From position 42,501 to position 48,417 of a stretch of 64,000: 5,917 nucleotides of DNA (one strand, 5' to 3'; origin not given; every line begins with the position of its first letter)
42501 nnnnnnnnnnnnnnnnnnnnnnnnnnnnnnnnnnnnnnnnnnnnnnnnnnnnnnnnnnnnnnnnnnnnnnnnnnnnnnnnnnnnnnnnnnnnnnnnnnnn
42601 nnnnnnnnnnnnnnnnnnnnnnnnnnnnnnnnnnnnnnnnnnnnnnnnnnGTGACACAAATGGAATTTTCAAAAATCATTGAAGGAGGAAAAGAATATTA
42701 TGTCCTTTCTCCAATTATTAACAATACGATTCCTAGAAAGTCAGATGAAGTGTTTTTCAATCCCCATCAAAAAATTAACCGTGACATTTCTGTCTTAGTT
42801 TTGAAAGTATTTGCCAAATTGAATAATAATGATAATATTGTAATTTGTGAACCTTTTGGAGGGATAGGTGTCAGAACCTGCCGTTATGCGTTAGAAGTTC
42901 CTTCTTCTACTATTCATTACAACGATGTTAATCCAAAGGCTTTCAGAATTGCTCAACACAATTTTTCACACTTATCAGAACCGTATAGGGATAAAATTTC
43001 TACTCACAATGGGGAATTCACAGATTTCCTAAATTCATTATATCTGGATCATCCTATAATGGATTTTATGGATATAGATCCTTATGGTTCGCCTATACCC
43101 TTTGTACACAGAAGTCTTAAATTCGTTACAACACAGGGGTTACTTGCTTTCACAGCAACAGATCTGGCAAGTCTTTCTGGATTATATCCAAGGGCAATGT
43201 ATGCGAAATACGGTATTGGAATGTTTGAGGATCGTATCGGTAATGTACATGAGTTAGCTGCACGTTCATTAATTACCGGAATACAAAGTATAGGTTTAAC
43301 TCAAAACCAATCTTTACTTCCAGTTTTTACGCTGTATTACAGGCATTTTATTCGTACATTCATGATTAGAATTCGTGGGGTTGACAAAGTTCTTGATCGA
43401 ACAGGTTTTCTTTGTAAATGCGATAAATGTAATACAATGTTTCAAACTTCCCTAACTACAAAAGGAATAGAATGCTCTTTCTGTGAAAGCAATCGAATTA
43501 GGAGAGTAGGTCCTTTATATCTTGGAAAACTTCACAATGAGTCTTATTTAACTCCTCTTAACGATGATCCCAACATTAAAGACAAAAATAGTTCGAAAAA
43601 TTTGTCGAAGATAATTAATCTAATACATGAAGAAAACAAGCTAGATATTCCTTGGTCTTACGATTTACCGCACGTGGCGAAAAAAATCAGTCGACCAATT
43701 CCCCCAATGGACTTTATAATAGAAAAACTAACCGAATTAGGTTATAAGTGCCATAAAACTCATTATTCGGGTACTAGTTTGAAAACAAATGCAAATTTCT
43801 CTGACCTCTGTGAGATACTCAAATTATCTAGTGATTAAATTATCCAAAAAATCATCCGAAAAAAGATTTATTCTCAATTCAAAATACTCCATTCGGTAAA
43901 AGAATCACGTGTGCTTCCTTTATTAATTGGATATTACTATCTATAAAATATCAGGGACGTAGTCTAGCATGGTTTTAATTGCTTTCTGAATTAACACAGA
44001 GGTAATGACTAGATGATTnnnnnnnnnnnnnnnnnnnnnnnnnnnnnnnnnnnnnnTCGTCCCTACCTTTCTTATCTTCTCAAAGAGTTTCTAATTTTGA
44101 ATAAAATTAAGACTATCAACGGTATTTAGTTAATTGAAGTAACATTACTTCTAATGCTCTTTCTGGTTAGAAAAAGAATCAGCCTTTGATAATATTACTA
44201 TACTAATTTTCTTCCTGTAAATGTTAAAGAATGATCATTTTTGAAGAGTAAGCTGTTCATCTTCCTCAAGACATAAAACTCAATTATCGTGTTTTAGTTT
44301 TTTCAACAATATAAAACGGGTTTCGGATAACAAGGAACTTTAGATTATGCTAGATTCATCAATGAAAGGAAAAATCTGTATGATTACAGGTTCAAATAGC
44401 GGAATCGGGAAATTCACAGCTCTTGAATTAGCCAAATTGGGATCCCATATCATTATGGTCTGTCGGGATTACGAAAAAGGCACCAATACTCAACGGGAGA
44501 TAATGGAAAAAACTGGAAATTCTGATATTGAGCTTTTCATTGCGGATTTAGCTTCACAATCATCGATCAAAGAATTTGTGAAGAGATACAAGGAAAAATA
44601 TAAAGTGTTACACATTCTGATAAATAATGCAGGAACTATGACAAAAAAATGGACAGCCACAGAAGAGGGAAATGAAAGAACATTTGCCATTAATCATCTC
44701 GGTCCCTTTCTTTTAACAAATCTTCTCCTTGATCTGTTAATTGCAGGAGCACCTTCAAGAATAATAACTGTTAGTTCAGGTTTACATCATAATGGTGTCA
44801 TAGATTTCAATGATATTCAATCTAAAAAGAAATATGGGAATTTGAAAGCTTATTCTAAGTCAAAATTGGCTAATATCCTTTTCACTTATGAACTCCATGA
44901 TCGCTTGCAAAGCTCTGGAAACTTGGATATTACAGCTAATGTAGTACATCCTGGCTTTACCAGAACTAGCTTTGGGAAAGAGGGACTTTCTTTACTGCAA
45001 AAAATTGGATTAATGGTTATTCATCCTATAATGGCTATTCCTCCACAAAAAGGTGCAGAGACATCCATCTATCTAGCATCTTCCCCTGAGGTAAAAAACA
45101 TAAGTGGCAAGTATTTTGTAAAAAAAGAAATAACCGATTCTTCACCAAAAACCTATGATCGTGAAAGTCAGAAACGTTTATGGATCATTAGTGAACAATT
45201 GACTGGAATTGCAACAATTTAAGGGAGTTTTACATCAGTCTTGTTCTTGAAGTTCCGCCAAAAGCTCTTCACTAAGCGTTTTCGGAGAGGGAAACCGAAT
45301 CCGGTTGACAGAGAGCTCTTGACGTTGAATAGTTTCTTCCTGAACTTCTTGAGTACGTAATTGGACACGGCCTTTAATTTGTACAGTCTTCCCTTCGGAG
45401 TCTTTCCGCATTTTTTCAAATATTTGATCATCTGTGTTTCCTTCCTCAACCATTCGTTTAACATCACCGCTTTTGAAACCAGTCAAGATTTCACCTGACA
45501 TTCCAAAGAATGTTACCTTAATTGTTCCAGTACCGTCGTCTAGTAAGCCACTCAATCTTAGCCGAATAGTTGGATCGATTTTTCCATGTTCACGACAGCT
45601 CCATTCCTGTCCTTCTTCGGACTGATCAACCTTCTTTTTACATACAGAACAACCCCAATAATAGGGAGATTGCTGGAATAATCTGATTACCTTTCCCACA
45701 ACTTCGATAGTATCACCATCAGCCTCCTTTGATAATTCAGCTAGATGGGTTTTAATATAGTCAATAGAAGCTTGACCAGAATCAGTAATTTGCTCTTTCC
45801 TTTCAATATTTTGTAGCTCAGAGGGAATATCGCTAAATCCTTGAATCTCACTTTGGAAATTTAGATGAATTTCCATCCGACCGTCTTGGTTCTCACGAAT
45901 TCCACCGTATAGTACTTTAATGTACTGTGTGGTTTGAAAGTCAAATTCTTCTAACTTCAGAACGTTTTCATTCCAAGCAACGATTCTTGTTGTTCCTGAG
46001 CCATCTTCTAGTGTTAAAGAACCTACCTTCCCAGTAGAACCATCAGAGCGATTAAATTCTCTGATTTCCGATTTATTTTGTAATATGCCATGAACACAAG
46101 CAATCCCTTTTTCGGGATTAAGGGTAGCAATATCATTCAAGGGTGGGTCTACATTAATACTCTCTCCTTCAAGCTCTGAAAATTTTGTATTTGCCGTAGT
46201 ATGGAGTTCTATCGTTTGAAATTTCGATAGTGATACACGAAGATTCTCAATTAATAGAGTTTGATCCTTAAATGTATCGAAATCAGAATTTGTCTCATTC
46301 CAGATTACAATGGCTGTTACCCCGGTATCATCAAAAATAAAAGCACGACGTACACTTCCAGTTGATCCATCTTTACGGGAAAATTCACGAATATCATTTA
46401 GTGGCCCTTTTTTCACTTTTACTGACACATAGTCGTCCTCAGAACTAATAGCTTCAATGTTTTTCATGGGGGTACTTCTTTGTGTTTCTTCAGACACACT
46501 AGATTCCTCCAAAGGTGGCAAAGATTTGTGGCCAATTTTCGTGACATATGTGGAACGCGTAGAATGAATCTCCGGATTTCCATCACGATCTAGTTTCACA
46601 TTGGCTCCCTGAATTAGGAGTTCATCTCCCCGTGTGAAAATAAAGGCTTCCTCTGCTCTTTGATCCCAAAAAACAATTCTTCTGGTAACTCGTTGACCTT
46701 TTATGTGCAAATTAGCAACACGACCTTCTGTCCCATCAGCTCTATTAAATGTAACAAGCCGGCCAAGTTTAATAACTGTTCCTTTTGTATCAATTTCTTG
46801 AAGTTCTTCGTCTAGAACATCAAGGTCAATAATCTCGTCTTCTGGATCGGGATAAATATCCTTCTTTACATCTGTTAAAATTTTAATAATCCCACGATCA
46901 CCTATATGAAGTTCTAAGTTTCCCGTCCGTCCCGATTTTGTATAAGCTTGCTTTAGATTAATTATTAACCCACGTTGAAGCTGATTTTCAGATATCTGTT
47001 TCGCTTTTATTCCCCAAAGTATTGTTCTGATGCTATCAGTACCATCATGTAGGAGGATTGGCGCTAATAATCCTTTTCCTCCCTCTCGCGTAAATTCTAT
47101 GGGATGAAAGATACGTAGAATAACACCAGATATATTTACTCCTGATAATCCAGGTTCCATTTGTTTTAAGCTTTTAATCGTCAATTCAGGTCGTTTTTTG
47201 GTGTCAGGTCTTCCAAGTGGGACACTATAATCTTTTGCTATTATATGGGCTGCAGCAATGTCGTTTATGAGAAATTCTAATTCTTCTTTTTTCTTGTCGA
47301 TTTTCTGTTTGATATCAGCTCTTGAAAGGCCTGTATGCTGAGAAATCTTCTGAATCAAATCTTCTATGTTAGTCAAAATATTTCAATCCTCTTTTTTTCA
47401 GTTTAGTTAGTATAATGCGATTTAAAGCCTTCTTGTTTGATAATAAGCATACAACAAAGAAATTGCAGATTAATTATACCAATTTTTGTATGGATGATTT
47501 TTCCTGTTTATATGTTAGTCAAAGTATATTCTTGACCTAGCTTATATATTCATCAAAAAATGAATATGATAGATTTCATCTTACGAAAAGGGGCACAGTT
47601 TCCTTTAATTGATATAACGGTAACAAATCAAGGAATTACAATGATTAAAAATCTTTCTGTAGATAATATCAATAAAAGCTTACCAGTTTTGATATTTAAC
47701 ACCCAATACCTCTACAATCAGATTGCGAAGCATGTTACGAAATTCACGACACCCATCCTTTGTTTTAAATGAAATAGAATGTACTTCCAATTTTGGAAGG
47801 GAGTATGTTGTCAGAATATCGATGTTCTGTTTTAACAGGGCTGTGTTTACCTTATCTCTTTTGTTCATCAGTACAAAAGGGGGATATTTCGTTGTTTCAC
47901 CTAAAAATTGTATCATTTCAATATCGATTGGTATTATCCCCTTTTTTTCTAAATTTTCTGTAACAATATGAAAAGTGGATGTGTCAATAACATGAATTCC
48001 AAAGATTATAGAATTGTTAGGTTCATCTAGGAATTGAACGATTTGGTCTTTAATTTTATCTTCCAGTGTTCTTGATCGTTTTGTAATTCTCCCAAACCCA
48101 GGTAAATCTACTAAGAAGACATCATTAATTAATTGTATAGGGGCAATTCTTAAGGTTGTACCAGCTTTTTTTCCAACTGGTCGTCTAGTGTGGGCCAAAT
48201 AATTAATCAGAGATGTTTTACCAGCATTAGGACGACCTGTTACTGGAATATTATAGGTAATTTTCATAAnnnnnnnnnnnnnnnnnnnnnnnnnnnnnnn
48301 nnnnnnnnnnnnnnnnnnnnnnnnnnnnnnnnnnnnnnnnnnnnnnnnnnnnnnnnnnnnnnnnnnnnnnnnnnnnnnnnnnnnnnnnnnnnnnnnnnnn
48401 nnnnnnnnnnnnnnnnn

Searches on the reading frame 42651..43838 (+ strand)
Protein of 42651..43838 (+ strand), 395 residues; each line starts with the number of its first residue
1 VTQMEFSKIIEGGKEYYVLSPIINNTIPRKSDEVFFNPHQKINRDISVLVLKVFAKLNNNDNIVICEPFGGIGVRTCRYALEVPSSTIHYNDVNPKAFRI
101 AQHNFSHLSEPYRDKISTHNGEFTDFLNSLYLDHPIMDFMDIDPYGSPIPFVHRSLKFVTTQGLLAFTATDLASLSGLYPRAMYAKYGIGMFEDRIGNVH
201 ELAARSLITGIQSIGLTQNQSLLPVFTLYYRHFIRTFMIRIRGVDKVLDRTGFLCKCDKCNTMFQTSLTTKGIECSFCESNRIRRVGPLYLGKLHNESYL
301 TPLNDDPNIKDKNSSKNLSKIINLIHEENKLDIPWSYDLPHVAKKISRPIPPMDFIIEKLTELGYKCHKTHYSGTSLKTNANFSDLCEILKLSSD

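Call 42: search_protein_families(library=pfam, proteins=[window:42651-43838:+], max_evalue=0.01)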
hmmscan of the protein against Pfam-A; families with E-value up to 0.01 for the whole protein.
window:42651-43838:+ (395 aa): 1 family
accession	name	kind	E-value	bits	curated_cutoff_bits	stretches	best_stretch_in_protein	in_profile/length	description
PF02005.22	TRM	-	6.2e-76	256.5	27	1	29-390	15-375/376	N2,N2-dimethylguanosine tRNA methyltransferase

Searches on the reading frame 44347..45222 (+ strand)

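Call 42: search_protein_families(library=pfam, proteins=[window:44347-45222:+], max_evalue=0.01)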
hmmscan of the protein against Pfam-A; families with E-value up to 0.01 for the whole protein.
window:44347-45222:+ (291 aa): 4 families
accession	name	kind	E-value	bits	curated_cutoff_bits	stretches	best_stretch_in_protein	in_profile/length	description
PF00106.31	adh_short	-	2.6e-32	112.3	26.6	1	9-211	1-188/195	short chain dehydrogenase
PF13561.12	adh_short_C2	-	1.4e-18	67.8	27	1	17-254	5-226/236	Enoyl-(Acyl carrier protein) reductase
PF08659.16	KR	-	7.2e-06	26.5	22.6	1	12-102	4-96/180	KR domain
PF01370.27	Epimerase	-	4.4e-05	23.4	20.9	1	12-189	2-162/240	NAD dependent epimerase/dehydratase family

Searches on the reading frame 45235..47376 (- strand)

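Call 42: search_protein_families(library=pfam, proteins=[window:45235-47376:-], max_evalue=0.01)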
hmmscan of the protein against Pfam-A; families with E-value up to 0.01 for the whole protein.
window:45235-47376:- (713 aa): 5 families
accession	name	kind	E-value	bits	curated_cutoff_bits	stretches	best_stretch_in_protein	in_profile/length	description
PF01336.31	tRNA_anti-codon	-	1.9e-15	57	27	1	428-505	3-69/75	OB-fold nucleic acid binding domain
PF08646.16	Rep_fac-A_C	-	8.4e-10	39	28.5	1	558-682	3-125/146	Replication factor-A C terminal domain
PF16900.11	REPA_OB_2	-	6.4e-07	29.7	27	0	327-398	23-94/98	Replication protein A OB domain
PF14182.11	YgaB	-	0.0015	19.4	27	1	497-560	9-71/77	YgaB-like protein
PF09999.14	DUF2240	-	0.0022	18.1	22.3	1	4-54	87-137/144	Uncharacterized protein conserved in archaea (DUF2240)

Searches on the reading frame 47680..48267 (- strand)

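Call 55: search_protein_families(library=pfam, proteins=[window:47680-48267:-], max_evalue=0.001)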
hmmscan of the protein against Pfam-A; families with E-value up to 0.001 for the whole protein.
window:47680-48267:- (195 aa): 4 families
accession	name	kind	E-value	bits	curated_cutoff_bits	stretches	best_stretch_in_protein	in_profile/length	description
PF01926.29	MMR_HSR1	-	5.6e-15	55.9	21.9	1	9-136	4-113/113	50S ribosome-binding GTPase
PF02421.24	FeoB_N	-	1e-09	38.6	27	1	7-98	3-90/156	Ferrous iron transport protein B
PF00350.29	Dynamin_N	-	1.3e-05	25.8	27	0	8-46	2-40/168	Dynamin family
PF03193.22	RsgA_GTPase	-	6.2e-05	23.3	30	0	122-189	48-113/174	RsgA GTPase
